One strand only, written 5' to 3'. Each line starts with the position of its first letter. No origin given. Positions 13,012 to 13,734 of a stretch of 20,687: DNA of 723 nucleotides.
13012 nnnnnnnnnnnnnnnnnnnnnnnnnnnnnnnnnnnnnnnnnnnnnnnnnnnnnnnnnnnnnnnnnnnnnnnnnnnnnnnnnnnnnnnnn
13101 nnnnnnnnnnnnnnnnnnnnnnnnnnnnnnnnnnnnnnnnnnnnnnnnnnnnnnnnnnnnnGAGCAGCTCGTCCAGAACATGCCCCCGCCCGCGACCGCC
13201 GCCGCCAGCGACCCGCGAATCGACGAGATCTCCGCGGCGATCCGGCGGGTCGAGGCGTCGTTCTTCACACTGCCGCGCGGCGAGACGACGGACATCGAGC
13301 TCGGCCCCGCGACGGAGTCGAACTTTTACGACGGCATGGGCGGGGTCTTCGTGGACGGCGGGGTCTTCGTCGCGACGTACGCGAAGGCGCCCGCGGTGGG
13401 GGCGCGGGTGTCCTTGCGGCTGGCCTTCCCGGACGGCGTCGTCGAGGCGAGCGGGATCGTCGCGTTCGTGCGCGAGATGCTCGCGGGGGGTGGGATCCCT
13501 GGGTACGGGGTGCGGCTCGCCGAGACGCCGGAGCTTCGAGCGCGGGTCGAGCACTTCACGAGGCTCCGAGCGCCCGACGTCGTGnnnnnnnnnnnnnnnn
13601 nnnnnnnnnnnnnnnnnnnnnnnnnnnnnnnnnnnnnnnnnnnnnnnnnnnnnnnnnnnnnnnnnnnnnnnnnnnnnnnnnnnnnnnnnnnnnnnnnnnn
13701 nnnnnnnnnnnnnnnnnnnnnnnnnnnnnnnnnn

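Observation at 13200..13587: C-terminal PilZ-like domain with degenerate c-di-GMP motifs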

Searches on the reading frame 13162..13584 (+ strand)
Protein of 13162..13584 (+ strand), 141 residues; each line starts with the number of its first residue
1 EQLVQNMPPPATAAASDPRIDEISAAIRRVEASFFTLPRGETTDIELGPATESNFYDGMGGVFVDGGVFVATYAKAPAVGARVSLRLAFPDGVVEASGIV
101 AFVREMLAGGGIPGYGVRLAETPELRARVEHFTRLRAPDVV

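Call 3: search_protein_families(library=pfam, proteins=[window:13162-13584:+], max_evalue=10)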
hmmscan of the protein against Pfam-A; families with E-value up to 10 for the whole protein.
window:13162-13584:+ (141 aa): 1 family
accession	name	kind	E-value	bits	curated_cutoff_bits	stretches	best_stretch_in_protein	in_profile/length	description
PF02172.21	KIX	-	0.15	12.8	27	1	3-35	22-55/81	KIX domain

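Call 4: search_protein_families(library=ncbifam, proteins=[window:13162-13584:+], max_evalue=10)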
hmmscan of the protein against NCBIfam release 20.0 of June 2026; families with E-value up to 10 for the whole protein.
window:13162-13584:+ (141 aa): 1 family
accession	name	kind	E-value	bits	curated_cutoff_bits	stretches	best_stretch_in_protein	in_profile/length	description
TIGR02266.1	gmx_TIGR02266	paralog_domain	1.1e-10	41.6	68.7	1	50-131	11-93/96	TIGR02266 family protein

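Call 9: search_solved_structures(query=window:13162-13584:+, max_evalue=10, show_alignments=3)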
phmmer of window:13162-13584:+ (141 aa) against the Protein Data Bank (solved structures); distinct sequences matched with E-value up to 10: 0.

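Call 10: find_homologous_proteins(query=window:13222-13584:+, max_evalue=0.001)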
Query window:13222-13584:+: 151 candidates shared short words with the query, none scored E <= 0.001.

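Call 20: search_solved_structures(query=A1, max_evalue=10, show_alignments=4)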
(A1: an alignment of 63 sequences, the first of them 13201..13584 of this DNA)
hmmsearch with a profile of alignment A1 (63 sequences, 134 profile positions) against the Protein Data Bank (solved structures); distinct sequences matched with E-value up to 10: 8.
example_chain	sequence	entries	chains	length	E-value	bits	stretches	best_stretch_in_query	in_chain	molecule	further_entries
3dsg_A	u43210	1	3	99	1.4e-06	31.4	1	39-112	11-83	Type IV fimbriae assembly protein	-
4f48_B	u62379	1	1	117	1.6e-06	31.2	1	36-113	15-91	Type IV fimbriae assembly protein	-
7lkq_B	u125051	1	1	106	8.6e-06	28.9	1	51-112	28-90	Type IV fimbriae assembly protein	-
3cnr_A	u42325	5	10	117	9.8e-06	28.7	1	51-113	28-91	Type IV fimbriae assembly protein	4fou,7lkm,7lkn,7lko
9rez_A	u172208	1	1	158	0.44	13.6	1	44-101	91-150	Copper chaperone PCu(A)C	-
9rf0_A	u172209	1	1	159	0.44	13.6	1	44-101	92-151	Copper chaperone PCu(A)C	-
3o5d_A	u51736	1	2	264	0.87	12.7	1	46-105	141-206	Peptidyl-prolyl cis-trans isomerase FKBP5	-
8eht_C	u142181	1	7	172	1.1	12.3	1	37-83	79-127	CS20 fimbria major subunit protein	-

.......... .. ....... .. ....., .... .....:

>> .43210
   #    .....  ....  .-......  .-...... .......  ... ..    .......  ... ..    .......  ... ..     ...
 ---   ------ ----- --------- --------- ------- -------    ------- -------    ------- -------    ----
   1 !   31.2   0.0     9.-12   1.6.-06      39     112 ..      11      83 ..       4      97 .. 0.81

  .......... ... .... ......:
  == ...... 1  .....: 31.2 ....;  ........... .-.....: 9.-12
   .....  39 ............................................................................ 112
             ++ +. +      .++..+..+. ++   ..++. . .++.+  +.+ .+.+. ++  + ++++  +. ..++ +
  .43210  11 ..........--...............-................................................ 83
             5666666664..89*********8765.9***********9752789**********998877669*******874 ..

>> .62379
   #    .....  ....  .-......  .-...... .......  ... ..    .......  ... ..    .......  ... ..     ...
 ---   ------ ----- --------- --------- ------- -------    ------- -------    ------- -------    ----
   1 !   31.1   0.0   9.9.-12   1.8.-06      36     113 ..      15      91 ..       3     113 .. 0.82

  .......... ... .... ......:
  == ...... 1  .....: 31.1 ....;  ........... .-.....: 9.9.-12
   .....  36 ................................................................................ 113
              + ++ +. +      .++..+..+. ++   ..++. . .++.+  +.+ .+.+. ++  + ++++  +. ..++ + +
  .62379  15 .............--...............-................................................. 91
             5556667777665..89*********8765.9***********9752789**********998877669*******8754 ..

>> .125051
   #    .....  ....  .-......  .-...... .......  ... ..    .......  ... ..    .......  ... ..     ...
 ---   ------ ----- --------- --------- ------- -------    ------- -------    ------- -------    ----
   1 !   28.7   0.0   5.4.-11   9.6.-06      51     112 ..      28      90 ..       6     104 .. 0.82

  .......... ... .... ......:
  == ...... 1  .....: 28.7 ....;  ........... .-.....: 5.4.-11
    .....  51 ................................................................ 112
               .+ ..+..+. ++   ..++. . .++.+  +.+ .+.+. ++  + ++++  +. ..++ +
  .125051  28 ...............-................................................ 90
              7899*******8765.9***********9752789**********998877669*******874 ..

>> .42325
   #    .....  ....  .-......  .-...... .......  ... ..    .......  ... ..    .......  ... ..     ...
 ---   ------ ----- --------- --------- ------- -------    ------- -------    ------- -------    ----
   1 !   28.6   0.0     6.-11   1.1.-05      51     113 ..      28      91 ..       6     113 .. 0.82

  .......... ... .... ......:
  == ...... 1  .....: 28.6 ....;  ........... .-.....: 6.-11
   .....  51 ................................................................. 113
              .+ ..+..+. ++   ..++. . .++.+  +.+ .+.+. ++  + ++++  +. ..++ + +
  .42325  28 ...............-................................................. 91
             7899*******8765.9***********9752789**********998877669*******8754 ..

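Call 21: search_protein_families(library=pfam, alignment_id=A1, max_evalue=1)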
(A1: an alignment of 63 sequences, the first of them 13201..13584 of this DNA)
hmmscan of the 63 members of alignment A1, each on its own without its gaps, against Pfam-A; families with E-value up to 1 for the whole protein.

A. member 1, window:13201-13584:+ (128 aa): 1 family
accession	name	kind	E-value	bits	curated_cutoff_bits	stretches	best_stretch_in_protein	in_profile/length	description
PF07238.19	PilZ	-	0.21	12.4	22.5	1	53-118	33-98/102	PilZ domain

B. families by the number of members that match (of 63 scanned): 18 families
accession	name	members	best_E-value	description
PF07238.19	PilZ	57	1.6e-08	PilZ domain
PF23368.1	DUF7092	8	0.0024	Domain of unknown function (DUF7092)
PF22758.2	Phage_cement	2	0.00078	Structural cement protein (E217 gp24/Pam3 gp6)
PF02438.21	Adeno_100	1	0.006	Late 100kD protein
PF13602.12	ADH_zinc_N_2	1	0.042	Zinc-binding dehydrogenase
PF14430.11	Imm1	1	0.049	Immunity protein Imm1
PF23982.2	XM1_gp53_minor_capsid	1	0.069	XM1 gp53 minor capsid protein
PF02548.21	Pantoate_transf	1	0.14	Ketopantoate hydroxymethyltransferase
PF20437.3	LonC_helical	1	0.14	Lon-like LonC helical domain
PF23781.1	Phage_TAC_16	1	0.15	Phage tail assembly chaperone protein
PF21315.3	FAN1_HTH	1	0.16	FAN1, HTH domain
PF08227.16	DASH_Hsk3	1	0.18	DASH complex subunit Hsk3 like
PF00034.26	Cytochrom_C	1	0.18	Cytochrome c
PF11002.13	RDM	1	0.21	RFPL defining motif (RDM)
PF21339.3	VEGFR-1-like_Ig-like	1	0.21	Vascular endothelial growth factor receptor 1-like, Ig-like domain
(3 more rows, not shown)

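Call 22: search_protein_families(library=ncbifam, alignment_id=A1, max_evalue=1)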
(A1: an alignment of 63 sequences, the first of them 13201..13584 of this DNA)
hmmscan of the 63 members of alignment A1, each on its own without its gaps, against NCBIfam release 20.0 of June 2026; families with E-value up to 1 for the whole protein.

A. member 1, window:13201-13584:+ (128 aa): 1 family
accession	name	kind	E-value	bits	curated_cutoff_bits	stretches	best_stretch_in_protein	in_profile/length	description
TIGR02266.1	gmx_TIGR02266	paralog_domain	8.3e-11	41.9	68.7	1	37-118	11-93/96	TIGR02266 family protein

B. families by the number of members that match (of 63 scanned): 5 families
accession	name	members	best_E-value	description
TIGR02266.1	gmx_TIGR02266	63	1.5e-15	TIGR02266 family protein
NF009528.0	PRK12893.1-1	1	0.042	Zn-dependent hydrolase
NF043032.1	archaea_histone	1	0.1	histone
NF007791.0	PRK10486.1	1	0.18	(4S)-4-hydroxy-5-phosphonooxypentane-2,3-dione isomerase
NF001452.0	PRK00311.1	1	0.21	3-methyl-2-oxobutanoate hydroxymethyltransferase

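Call 23: predict_structure(alignment_id=A1)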
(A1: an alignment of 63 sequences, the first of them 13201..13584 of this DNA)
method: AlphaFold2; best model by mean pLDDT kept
length: 128 residues; sequences in the alignment: 63
mean_pLDDT: 89.5   pTM: 0.74
mean pLDDT of the five models: 89.5, 88.7, 88.3, 88.1, 87.8
residues with pLDDT >= 90: 91; 70-90: 23; 50-70: 14; < 50: 0
segments of 3 or more residues with pLDDT < 50: none
pLDDT, mean of each block of 10 residues (from residue 1): 74 72 68 95 95 96 96 96 97 88 98 97 93
secondary structure, 60 per line:
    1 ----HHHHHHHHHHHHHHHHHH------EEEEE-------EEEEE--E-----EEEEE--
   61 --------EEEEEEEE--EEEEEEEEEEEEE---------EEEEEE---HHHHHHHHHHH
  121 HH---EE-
elements in order: H5-22 E29-33 E41-45 E54-58 E69-76 E79-91 E101-106 H110-122

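Call 26: fold_search(model_id=the predicted structure, library=pdb)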
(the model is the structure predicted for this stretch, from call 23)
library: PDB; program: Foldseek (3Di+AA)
matches with E <= 10: 440; with E <= 0.001: 2
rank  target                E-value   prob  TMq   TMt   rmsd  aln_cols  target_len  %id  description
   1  7lkq_B                5.8e-04  1.00  0.48  0.61   4.0        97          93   27  The PilZ(delta107-117)-FimX(GGDEF-EAL) complex from Xanthomonas citri (released 2021-08-11)
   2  7lkm_C                7.7e-04  1.00  0.59  0.67   3.2       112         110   26  The PilB(N-terminal_P70S mutant)-PilZ complex of the Type IV pilus from Xanthomonas citri (released 2021-08-11)
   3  7lkm_D                1.2e-03  1.00  0.55  0.63   3.9       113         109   25  The PilB(N-terminal_P70S mutant)-PilZ complex of the Type IV pilus from Xanthomonas citri (released 2021-08-11)
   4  4fou_D                1.7e-03  1.00  0.49  0.64   5.2       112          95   21  Structure of the PilZ-FimX(EAL domain)-c-di-GMP complex responsible for the regulation of bacterial Type IV pilus biog (released 2013-03-27)
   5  3cnr_B                2.8e-03  1.00  0.42  0.56   2.3        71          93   28  Crystal Structure of PilZ (XAC1133) from Xanthomonas axonopodis pv citri (released 2009-03-31)
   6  3cnr_A                3.1e-03  1.00  0.40  0.55   2.8        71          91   30  Crystal Structure of PilZ (XAC1133) from Xanthomonas axonopodis pv citri (released 2009-03-31)
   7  7lkn_C                4.9e-03  1.00  0.54  0.61   3.8       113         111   26  The PilB(N-terminal_P70S mutant)-PilZ complex (SeMet) (released 2021-08-11)
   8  3dsg_A                6.6e-03  1.00  0.44  0.56   3.3        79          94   29  XC1028 from Xanthomonas campestris Adopts a PilZ Domain-like Structure Yet with Trivial c-di-GMP Binding Activity (released 2009-05-19)
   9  4fou_C                7.0e-03  1.00  0.46  0.59   5.8       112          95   21  Structure of the PilZ-FimX(EAL domain)-c-di-GMP complex responsible for the regulation of bacterial Type IV pilus biog (released 2013-03-27)
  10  3dsg_B                1.2e-02  1.00  0.45  0.58   2.3        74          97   27  XC1028 from Xanthomonas campestris Adopts a PilZ Domain-like Structure Yet with Trivial c-di-GMP Binding Activity (released 2009-05-19)
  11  3dsg_C                1.7e-02  1.00  0.43  0.57   2.9        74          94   28  XC1028 from Xanthomonas campestris Adopts a PilZ Domain-like Structure Yet with Trivial c-di-GMP Binding Activity (released 2009-05-19)
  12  5y6g                  2.0e-01  0.93  0.40  0.39   3.7        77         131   16  PilZ domain with c-di-GMP of YcgR from Escherichia coli (released 2018-07-18)
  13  8iff_A                2.7e-01  0.23  0.21  0.05  10.3        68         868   25  Cryo-EM structure of Arabidopsis phytochrome A. (released 2023-08-02)
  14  5b0o_A                3.2e-01  0.51  0.28  0.10  10.7       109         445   14  Structure of the FliH-FliI complex (released 2016-03-23)
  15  3iuw_A                3.8e-01  0.47  0.33  0.46   6.2        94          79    8  Crystal structure of Activating signal cointegrator (NP_814290.1) from ENTEROCOCCUS FAECALIS V583 at 1.58 A resolution (released 2009-09-15)
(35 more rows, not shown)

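Call 74: search_protein_representatives(alignment_id=A1)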
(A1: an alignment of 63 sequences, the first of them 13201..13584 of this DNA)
Query: 63 sequences, 134 profile positions. Proteins with E-value up to 0.001 (for the whole library): 6237; up to 1e-10: 1772; up to 1e-30: 102. The best 150 are listed.
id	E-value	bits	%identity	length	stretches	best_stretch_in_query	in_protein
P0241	2.3e-47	176.4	-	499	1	4-133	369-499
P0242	8.2e-47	174.6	-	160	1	2-133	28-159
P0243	3.0e-44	166.4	-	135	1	3-133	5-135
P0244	5.3e-44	165.5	-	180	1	4-133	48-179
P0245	7.0e-43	161.9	-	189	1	3-133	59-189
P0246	1.8e-42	160.6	-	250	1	3-133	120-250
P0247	1.2e-41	157.9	-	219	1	3-133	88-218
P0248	2.0e-40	154.0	-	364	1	3-133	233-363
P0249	3.4e-40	153.2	-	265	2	25-133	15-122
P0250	5.5e-40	152.5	-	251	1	5-133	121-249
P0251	8.1e-40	152.0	-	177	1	3-133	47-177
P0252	2.6e-39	150.4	-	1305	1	5-133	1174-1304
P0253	3.7e-39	149.9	-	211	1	4-133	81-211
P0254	4.2e-39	149.7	-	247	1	3-133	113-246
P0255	6.9e-38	145.7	-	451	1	5-133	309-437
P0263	2.0e-34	134.5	-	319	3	29-133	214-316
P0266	4.8e-34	133.3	-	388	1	25-133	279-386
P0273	2.0e-33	131.3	-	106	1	30-133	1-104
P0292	1.1e-32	129.0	-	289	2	19-133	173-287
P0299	2.0e-32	128.0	-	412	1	5-133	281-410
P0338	8.1e-31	122.9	-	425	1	24-133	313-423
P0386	3.0e-28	114.5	-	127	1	34-133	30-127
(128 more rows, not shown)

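Call 77: search_protein_families(library=ncbifam, proteins=[P0266, P0299, P0249, P0292, P0263, P0386, P0273, P0338], max_evalue=0.01)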
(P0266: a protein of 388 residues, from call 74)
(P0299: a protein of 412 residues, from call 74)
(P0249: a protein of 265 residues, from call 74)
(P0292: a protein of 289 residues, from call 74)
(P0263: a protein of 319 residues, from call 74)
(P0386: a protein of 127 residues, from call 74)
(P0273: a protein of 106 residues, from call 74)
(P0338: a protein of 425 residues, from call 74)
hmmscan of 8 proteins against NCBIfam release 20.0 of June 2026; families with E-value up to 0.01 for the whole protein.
P0266 (388 aa): 1 family
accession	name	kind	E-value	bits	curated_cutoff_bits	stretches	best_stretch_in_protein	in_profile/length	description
TIGR02266.1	gmx_TIGR02266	paralog_domain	1.3e-13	50.9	68.7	1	284-377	4-95/96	TIGR02266 family protein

P0299 (412 aa): 1 family
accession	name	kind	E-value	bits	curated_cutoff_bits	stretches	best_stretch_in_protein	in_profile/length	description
TIGR02266.1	gmx_TIGR02266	paralog_domain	7.7e-13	48.4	68.7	1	331-400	26-94/96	TIGR02266 family protein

P0249 (265 aa): 1 family
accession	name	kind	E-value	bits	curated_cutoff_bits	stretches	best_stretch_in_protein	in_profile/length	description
TIGR02266.1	gmx_TIGR02266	paralog_domain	6.9e-45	151.2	68.7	2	159-254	1-96/96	TIGR02266 family protein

P0292 (289 aa): 1 family
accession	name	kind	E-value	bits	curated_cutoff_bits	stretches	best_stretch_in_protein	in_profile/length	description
TIGR02266.1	gmx_TIGR02266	paralog_domain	1.1e-40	137.7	68.7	2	181-279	1-96/96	TIGR02266 family protein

P0263 (319 aa): 1 family
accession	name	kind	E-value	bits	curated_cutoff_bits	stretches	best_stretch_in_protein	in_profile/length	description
TIGR02266.1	gmx_TIGR02266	paralog_domain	1.1e-58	195.4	68.7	3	212-307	1-95/96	TIGR02266 family protein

P0386 (127 aa): 1 family
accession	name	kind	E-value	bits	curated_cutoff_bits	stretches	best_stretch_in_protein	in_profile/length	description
TIGR02266.1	gmx_TIGR02266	paralog_domain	2e-12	47.1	68.7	1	23-118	1-95/96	TIGR02266 family protein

P0273 (106 aa): 1 family
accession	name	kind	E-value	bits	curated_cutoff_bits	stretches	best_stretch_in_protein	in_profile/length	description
TIGR02266.1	gmx_TIGR02266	paralog_domain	9.3e-13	48.2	68.7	1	3-94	6-94/96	TIGR02266 family protein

P0338 (425 aa): 1 family
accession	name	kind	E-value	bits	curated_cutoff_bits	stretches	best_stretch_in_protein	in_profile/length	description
TIGR02266.1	gmx_TIGR02266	paralog_domain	6.9e-12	45.4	68.7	1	341-414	24-95/96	TIGR02266 family protein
